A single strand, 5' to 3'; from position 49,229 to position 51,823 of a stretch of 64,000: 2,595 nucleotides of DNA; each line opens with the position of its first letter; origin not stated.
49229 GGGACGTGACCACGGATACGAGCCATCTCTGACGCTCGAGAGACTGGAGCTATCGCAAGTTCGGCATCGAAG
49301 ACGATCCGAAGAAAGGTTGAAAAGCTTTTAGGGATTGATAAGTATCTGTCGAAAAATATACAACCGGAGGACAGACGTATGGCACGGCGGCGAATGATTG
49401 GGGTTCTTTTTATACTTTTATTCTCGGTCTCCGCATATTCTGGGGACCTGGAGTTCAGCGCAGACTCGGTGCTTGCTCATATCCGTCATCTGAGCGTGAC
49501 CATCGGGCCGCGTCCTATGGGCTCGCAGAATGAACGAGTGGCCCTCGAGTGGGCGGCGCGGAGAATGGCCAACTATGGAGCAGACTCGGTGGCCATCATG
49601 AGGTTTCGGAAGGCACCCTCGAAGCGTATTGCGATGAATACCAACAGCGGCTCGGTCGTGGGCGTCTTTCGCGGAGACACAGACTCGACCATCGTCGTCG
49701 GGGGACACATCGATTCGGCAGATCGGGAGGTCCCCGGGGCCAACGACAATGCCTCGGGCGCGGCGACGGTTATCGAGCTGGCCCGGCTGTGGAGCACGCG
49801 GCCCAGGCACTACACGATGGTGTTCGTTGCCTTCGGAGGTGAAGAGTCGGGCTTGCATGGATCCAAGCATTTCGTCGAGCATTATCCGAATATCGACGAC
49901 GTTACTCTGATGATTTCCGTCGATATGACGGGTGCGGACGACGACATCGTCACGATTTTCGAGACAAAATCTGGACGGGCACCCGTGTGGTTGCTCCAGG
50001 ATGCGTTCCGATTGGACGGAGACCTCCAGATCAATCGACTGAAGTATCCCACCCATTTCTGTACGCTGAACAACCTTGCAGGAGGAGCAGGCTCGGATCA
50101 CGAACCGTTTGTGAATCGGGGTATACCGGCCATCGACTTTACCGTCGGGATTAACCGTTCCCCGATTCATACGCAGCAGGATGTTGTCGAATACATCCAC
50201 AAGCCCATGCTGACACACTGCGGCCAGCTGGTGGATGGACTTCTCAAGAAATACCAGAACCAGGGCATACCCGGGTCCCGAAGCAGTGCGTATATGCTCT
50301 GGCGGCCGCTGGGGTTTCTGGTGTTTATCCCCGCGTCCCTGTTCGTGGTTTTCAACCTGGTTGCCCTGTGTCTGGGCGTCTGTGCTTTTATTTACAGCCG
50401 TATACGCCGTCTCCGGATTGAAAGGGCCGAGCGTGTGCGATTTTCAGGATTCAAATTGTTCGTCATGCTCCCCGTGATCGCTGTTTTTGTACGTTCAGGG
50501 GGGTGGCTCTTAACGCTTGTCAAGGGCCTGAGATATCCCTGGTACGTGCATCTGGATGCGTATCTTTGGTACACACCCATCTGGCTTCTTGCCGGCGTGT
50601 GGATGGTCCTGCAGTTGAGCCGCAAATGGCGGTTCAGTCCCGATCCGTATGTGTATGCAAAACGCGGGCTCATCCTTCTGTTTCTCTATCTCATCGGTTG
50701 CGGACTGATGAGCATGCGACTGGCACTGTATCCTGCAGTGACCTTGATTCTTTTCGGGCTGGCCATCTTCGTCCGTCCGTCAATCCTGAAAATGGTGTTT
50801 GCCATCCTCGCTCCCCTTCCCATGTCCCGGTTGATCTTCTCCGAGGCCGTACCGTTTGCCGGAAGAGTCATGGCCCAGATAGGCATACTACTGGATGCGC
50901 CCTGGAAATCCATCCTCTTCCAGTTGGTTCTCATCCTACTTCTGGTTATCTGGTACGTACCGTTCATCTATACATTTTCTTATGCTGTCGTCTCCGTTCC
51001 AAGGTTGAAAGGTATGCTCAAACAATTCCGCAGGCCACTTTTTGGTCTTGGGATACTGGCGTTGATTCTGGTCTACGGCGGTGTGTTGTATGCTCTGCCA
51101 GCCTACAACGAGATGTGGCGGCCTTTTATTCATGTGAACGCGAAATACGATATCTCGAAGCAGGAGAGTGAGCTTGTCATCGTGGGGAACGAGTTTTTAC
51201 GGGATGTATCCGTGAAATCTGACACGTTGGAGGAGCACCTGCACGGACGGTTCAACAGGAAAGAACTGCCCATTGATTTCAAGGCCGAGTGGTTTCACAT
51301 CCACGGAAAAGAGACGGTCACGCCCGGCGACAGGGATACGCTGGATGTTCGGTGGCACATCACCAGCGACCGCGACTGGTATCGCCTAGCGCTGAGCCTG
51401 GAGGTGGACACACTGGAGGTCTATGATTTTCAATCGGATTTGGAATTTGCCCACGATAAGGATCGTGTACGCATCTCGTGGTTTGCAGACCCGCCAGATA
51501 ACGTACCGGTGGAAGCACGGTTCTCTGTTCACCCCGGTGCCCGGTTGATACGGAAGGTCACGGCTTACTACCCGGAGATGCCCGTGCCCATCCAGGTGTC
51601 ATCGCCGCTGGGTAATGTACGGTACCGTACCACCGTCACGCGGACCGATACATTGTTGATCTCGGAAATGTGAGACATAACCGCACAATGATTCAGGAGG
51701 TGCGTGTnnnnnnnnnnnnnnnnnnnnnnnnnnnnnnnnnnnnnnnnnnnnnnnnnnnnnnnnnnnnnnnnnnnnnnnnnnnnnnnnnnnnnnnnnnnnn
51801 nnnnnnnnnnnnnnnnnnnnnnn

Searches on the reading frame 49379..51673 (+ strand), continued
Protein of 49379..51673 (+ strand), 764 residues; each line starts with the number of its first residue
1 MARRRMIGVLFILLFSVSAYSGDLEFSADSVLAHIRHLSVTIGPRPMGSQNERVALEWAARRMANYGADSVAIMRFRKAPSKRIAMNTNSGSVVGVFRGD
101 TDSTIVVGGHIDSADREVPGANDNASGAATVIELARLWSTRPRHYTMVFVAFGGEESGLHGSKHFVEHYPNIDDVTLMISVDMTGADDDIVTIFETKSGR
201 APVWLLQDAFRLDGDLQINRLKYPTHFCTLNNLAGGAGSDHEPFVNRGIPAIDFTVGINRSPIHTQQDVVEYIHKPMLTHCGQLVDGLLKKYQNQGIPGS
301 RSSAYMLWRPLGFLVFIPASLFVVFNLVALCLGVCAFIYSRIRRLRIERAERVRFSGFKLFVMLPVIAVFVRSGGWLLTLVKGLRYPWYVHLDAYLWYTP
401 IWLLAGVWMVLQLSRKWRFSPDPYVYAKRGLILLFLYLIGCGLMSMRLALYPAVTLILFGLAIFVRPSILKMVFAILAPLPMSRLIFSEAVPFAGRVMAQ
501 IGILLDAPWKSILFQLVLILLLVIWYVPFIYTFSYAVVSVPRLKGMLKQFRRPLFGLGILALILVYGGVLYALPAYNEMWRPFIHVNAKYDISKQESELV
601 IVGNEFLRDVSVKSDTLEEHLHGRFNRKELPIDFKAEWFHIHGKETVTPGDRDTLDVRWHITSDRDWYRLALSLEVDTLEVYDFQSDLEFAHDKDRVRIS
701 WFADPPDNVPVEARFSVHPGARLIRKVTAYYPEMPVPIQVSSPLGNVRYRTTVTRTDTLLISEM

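Call 23: search_solved_structures(query=window:49379-51670:+, max_evalue=0.1, show_alignments=1)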
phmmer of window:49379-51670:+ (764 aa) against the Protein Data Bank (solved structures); distinct sequences matched with E-value up to 0.1: 30.
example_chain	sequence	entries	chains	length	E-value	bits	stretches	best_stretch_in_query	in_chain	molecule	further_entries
6hc6_A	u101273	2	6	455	1e-16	63.6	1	73-288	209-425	Aminopeptidase YwaD | Aminopeptidase Y (Arg Lys Leu preference)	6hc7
2ek8_A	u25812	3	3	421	1.8e-14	56.2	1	98-287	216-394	Aminopeptidase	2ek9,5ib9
6esl_A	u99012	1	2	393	2.6e-12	49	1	96-284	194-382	Bacterial leucyl aminopeptidase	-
6ica_A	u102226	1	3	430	3.2e-12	48.8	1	96-284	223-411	Aminopeptidase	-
3b3t_A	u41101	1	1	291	1e-10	43.8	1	88-271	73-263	Bacterial leucyl aminopeptidase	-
7oez_A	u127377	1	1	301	2e-10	42.8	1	91-287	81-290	Leucine aminopeptidase A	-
6zep_A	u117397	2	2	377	3e-10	42.2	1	91-287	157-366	Leucine aminopeptidase A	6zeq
1amp_A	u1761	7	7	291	5.1e-10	41.5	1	88-271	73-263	AMINOPEPTIDASE | PROTEIN (AMINOPEPTIDASE) | BACTERIAL LEUCYL AMINOPEPTIDASE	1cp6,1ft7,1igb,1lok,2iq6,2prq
1rtq_A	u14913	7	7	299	5.4e-10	41.4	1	88-271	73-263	Bacterial leucyl aminopeptidase | Aminopeptidase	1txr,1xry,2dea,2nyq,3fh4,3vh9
3b3v_A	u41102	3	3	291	1.2e-09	40.2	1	88-270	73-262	Bacterial leucyl aminopeptidase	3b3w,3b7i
3b35_A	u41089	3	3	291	2e-09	39.5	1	88-271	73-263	Bacterial leucyl aminopeptidase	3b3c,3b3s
5gne_A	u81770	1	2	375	2.1e-09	39.4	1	92-274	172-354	Leucine aminopeptidase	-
2anp_A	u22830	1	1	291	2.5e-09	39.2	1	88-271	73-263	leucyl aminopeptidase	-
4twe_A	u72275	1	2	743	3.3e-09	38.8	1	88-262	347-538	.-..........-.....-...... acidic dipeptidase-like protein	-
8ac9_A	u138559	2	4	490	5.4e-09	38.1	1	93-186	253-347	Keratinase KP1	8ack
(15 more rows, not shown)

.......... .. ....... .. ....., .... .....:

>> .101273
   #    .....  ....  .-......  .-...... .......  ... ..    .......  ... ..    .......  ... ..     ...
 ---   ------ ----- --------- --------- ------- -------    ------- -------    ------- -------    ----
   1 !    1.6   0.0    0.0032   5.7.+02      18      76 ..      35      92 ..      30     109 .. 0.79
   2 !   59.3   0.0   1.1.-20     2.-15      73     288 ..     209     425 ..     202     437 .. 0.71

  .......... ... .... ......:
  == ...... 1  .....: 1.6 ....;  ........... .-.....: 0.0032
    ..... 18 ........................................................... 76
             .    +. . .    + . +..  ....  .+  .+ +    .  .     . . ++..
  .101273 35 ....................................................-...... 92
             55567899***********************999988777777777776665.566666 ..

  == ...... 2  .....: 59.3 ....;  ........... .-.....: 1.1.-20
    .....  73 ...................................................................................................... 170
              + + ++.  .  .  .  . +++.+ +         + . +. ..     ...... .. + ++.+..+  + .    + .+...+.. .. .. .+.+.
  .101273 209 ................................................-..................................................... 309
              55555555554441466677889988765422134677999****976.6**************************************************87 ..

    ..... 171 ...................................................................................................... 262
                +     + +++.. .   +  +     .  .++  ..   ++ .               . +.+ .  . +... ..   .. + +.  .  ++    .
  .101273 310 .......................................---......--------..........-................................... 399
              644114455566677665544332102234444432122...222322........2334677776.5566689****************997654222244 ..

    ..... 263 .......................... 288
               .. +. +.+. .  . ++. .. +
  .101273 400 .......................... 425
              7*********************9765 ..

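Call 35: predict_structure(alignment_id=A3)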
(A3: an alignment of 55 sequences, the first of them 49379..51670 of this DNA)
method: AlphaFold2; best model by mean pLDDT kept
length: 764 residues; sequences in the alignment: 55
mean_pLDDT: 92.0   pTM: 0.88
mean pLDDT of the five models: 92.0, 91.4, 90.0, 87.3, 87.1
residues with pLDDT >= 90: 608; 70-90: 132; 50-70: 20; < 50: 4
segments of 3 or more residues with pLDDT < 50: 19-22
pLDDT, mean of each block of 10 residues (from residue 1): 81 63 78 98 95 98 97 94 83 97 96 94 97 96 97 92 95 96 95 87 95 95 92 75 93 94 93 97 97 91 81 89 95 97 86 84 95 90 91 92 96 91 94 97 93 97 95 95 91 90 88 91 94 96 94 96 96 93 96 97 93 93 90 95 90 92 94 88 92 91 90 91 94 95 93 92 60
secondary structure, 60 per line:
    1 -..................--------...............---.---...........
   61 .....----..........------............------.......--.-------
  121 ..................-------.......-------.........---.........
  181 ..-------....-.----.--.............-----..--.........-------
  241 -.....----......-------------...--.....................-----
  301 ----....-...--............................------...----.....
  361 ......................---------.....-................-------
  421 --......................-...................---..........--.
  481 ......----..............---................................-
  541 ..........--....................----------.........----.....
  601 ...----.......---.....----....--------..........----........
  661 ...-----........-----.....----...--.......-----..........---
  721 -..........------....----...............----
elements in order (helices of 4 or more, strands of 3 or more residues): H2-19 H28-42 H50-65 E70-79 E86-97 E104-110 H121-138 E146-152 H160-168 E175-182 E190-193 H203-215 H225-233 H242-246 E251-256 H275-295 E305-308 E315-318 H319-342 H356-382 H392-396 H398-413 H423-444 H446-464 H468-477 H480-486 H491-504 H508-539 H541-550 H553-572 E583-591 E596-603 E608-614 E618-622 E627-630 E639-648 E653-663 E669-676 E682-686 E691-693 E696-702 E708-717 E722-731 E738-741 E746-760

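Call 69: search_solved_structures(query=A3, max_evalue=1, show_alignments=0)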
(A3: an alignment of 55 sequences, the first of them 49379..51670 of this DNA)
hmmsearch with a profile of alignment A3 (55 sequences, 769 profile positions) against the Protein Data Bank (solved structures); distinct sequences matched with E-value up to 1: 75 (the best 60 are shown).
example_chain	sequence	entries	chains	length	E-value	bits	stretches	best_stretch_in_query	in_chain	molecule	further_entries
2ek8_A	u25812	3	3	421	5.2e-34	120.6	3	100-189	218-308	Aminopeptidase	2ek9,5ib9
6hc6_A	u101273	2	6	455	5e-30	107.4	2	104-289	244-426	Aminopeptidase YwaD | Aminopeptidase Y (Arg Lys Leu preference)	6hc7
6esl_A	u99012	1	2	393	9.2e-20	73.5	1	104-284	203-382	Bacterial leucyl aminopeptidase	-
6ica_A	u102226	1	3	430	1.1e-19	73.2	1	104-285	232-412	Aminopeptidase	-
3b3t_A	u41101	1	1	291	1.1e-18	69.9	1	83-272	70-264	Bacterial leucyl aminopeptidase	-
1amp_A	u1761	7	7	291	2.3e-18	68.8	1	83-272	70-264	AMINOPEPTIDASE | PROTEIN (AMINOPEPTIDASE) | BACTERIAL LEUCYL AMINOPEPTIDASE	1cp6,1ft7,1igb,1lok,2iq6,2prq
1rtq_A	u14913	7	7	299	2.7e-18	68.6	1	83-272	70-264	Bacterial leucyl aminopeptidase | Aminopeptidase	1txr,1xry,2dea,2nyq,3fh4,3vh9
3b3v_A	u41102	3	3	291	1.7e-17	66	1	83-272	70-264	Bacterial leucyl aminopeptidase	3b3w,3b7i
2anp_A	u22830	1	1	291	3.3e-17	65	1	83-272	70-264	leucyl aminopeptidase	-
3b35_A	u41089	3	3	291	7.4e-17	63.9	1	83-272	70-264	Bacterial leucyl aminopeptidase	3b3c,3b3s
5gne_A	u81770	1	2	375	2.3e-16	62.2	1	25-274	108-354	Leucine aminopeptidase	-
7oez_A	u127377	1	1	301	7e-16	60.6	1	94-284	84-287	Leucine aminopeptidase A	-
6zep_A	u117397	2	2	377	1.2e-15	59.8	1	94-284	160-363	Leucine aminopeptidase A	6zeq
8ac9_A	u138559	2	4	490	2.6e-13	52.1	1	98-188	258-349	Keratinase KP1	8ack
8ac7_B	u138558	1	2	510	2.7e-13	52.1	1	98-188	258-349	Keratinase KP1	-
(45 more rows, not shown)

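Call 72: search_protein_families(library=pfam, proteins=[L081:3020-3925:+, L029:3743-6145:+, L074:7665-8843:-, L014:7722-9803:-], max_evalue=0.0001)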
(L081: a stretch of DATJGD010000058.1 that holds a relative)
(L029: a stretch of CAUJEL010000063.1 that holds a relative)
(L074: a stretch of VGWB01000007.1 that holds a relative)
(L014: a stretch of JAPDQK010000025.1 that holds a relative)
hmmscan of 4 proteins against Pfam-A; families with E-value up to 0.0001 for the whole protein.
L081:3020-3925:+ (302 aa): 11 families
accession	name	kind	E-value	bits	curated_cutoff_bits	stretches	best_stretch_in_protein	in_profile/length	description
PF12146.15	Hydrolase_4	-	1.7e-17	63.9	27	1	80-213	2-138/239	Serine aminopeptidase, S33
PF00561.26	Abhydrolase_1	-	4.8e-14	53.1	25.8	1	84-216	2-131/245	alpha/beta hydrolase fold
PF02129.25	Peptidase_S15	-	1.1e-12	48.6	23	1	105-190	47-132/262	X-Pro dipeptidyl-peptidase (S15 family)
PF00326.27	Peptidase_S9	-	4.8e-10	39.7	22.6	1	105-265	10-171/213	Prolyl oligopeptidase family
PF12697.13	Abhydrolase_6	-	8.3e-09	36.9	26.3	1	99-210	20-113/217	Alpha/beta hydrolase family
PF02230.22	Abhydrolase_2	-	4.7e-06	27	23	0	140-205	92-158/217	Phospholipase/Carboxylesterase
PF20434.5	BD-FAE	-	8e-06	25.9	26.8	0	224-262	175-213/215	BD-FAE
PF05448.18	AXE1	-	8.7e-06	25.1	21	1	137-281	159-306/321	Acetyl xylan esterase (AXE1)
PF01738.24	DLH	-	3.5e-05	23.9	21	0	137-255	80-160/217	Dienelactone hydrolase family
PF08840.17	BAAT_C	-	4.4e-05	24.1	20.9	0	142-221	10-89/210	BAAT / Acyl-CoA thioester hydrolase C terminal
PF02273.21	Acyl_transf_2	-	5.1e-05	23.1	20.3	1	83-278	31-236/294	Acyl transferase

L029:3743-6145:+ (801 aa): 2 families
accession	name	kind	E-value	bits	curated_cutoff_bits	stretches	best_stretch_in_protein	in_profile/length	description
PF00041.27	fn3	-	2.4e-07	31.3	25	1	209-289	1-82/84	Fibronectin type III domain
PF18962.6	Por_Secre_tail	-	3.7e-07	30.8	27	1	721-796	2-74/75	Secretion system C-terminal sorting domain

L074:7665-8843:- (393 aa): 3 families
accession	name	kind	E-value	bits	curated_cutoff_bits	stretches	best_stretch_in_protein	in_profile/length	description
PF00534.26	Glycos_transf_1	-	1.9e-27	96.3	26.4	1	218-353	13-157/172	Glycosyl transferases group 1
PF13692.12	Glyco_trans_1_4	-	5.7e-23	82.2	27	1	224-351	5-139/142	Glycosyl transferases group 1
PF13439.12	Glyco_transf_4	-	4.9e-09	36.9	28.5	1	74-211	40-169/170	Glycosyltransferase Family 4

L014:7722-9803:- (694 aa): 4 families
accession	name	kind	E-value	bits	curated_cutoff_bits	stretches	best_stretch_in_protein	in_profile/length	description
PF06202.20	GDE_C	-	8e-92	308.4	21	1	306-683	3-366/367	Amylo-alpha-1,6-glucosidase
PF12439.13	GDE_N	-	1.5e-38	132.9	27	1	35-252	1-219/219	Glycogen debranching enzyme N terminal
PF22422.2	MGH1-like_GH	-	2.6e-08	34.3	27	1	367-596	37-286/356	Mannosylglycerate hydrolase MGH1-like glycoside hydrolase domain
PF17389.8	Bac_rhamnosid6H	-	7.7e-06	25.9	24.5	1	393-524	103-222/339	Bacterial alpha-L-rhamnosidase 6 hairpin glycosidase domain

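Call 76: find_encoding_contigs(protein=P0127, flank=3000, max_places=2)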
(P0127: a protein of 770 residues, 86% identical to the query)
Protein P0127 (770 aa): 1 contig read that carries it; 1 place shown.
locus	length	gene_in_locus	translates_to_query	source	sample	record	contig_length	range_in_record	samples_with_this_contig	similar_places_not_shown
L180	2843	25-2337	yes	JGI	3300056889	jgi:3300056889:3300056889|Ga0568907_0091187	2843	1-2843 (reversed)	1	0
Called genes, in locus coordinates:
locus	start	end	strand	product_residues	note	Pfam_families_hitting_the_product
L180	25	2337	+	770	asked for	PF04389:Peptidase_M28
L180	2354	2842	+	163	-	?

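Call 77: find_encoding_contigs(protein=P0128, flank=5000, max_places=2)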
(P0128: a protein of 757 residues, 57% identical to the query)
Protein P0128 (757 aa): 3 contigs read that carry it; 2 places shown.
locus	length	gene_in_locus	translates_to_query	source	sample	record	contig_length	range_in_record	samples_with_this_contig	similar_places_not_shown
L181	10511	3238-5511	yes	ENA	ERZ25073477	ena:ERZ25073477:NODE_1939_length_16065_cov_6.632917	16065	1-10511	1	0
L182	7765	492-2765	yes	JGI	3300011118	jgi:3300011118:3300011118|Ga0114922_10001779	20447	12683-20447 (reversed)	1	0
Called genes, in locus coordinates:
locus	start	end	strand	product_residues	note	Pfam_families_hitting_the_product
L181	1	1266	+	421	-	?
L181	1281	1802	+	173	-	-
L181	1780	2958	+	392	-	-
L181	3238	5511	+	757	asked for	PF04389:Peptidase_M28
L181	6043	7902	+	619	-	PF01839:FG-GAP (faint), PF13517:FG-GAP_3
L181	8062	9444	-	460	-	PF18195:GatD_N, PF00710:Asparaginase, PF17763:Asparaginase_C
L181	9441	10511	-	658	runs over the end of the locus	PF02934:GatB_N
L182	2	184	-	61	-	?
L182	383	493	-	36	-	-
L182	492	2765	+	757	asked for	PF04389:Peptidase_M28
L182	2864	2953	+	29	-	-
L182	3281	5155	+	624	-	PF01839:FG-GAP (faint), PF13517:FG-GAP_3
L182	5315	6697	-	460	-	PF18195:GatD_N, PF00710:Asparaginase, PF17763:Asparaginase_C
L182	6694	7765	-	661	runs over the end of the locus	PF02934:GatB_N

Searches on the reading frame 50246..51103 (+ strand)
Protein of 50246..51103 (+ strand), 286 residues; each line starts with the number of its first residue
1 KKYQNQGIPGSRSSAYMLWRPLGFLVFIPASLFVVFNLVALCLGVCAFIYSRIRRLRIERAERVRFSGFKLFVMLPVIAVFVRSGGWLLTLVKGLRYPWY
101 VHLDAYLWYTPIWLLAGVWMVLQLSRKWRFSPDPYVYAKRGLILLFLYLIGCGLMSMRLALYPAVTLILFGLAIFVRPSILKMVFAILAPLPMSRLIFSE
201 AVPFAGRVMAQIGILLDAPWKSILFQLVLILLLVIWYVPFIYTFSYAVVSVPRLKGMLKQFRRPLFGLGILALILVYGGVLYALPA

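Call 42: search_protein_families(library=pfam, proteins=[window:50246-51103:+], max_evalue=10)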
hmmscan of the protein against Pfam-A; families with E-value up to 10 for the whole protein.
window:50246-51103:+ (286 aa): 0 families

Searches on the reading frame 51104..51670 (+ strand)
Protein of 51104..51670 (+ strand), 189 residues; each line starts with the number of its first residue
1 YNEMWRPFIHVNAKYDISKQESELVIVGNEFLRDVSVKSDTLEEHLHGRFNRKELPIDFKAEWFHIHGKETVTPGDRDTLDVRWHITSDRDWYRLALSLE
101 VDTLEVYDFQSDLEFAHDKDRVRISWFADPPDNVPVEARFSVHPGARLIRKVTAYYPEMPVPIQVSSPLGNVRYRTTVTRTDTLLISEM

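Call 42: search_protein_families(library=pfam, proteins=[window:51104-51670:+], max_evalue=10)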
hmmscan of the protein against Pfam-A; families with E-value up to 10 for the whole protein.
window:51104-51670:+ (189 aa): 2 families
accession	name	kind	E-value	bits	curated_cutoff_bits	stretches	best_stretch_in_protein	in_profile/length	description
PF13455.12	MUG113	-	0.05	14.6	22.3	1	38-69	35-64/73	Meiotically up-regulated gene 113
PF04267.17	SoxD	-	0.16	12.5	27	1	19-81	10-73/82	Sarcosine oxidase, delta subunit family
